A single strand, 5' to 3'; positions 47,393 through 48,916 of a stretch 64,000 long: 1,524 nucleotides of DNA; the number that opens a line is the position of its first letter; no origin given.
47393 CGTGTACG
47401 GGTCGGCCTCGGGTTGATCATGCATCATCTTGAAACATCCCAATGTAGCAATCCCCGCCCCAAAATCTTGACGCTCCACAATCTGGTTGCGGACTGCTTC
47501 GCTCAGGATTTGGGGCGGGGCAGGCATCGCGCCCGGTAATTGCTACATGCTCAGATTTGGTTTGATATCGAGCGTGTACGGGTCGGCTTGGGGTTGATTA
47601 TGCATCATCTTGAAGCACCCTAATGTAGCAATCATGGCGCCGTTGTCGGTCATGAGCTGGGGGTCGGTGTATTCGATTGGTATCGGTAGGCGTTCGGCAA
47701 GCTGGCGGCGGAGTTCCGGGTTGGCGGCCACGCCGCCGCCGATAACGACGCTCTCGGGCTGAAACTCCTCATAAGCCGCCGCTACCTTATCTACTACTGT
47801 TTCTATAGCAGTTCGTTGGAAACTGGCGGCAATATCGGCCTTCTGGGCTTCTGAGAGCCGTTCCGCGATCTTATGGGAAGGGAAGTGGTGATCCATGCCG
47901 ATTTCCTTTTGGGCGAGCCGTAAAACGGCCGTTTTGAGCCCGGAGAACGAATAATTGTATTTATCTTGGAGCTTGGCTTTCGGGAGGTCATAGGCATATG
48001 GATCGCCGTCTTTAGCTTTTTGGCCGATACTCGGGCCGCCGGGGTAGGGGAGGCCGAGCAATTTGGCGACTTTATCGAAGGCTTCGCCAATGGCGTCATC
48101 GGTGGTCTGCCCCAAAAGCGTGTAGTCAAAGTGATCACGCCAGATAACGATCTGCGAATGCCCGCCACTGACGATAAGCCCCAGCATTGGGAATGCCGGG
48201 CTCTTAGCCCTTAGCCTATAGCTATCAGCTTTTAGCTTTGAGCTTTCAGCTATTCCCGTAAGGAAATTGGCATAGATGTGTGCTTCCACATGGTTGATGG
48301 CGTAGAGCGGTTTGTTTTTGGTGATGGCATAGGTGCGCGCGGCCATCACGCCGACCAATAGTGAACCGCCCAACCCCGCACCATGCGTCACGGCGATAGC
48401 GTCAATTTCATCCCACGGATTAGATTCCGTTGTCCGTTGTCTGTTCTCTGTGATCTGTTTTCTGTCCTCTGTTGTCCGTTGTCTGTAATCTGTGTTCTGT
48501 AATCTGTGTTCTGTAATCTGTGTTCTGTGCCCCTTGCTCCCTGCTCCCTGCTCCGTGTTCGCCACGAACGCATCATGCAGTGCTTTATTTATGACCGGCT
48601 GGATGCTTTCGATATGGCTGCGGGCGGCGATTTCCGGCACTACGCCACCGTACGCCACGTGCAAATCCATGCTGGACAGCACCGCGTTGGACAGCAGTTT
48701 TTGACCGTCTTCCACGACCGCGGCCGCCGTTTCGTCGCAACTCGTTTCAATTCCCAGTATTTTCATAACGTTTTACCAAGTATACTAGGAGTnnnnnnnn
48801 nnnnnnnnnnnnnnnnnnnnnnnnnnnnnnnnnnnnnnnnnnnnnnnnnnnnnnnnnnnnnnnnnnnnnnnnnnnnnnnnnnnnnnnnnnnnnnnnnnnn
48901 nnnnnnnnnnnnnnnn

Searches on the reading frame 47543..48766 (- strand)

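Call 85: search_protein_families(library=ncbifam, proteins=[window:47543-48766:-], max_evalue=0.001)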
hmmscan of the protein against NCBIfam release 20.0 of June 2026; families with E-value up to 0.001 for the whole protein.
window:47543-48766:- (407 aa): 8 families
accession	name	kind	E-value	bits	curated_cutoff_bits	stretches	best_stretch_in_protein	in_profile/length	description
TIGR03723.1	T6A_TsaD_YgjD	equivalog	3e-107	358.4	296.1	2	117-386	67-312/314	tRNA (adenosine(37)-N6)-threonylcarbamoyltransferase complex transferase subunit TsaD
TIGR00329.1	gcp_kae1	subfamily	2.4e-87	293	207.8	2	114-380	63-305/305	tRNA (adenosine(37)-N6)-threonylcarbamoyltransferase complex transferase subunit TsaD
TIGR03722.2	arch_KAE1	equivalog_domain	7.6e-47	160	375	2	117-391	64-301/323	KEOPS complex N(6)-L-threonylcarbamoyladenine synthase Kae1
NF007174.0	PRK09605.1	equivalog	2.2e-43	148.6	447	1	1-390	1-302/535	bifunctional N(6)-L-threonylcarbamoyladenine synthase/serine/threonine protein kinase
TIGR03725.1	T6A_YeaZ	equivalog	3e-06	27.4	69.3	0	118-166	52-100/212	tRNA (adenosine(37)-N6)-threonylcarbamoyltransferase complex dimerization subunit type 1 TsaB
NF007148.0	PRK09585.3-2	equivalog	0.00017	20.4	387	1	299-373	267-343/386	anhydro-N-acetylmuramic acid kinase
NF007146.0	PRK09585.2-6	equivalog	0.00031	19.6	440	1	299-368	255-321/391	anhydro-N-acetylmuramic acid kinase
NF041443.1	DDRRRQL_YjdP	equivalog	0.00055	20.2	90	0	58-112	31-86/101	DDRRRQL repeat protein YjdP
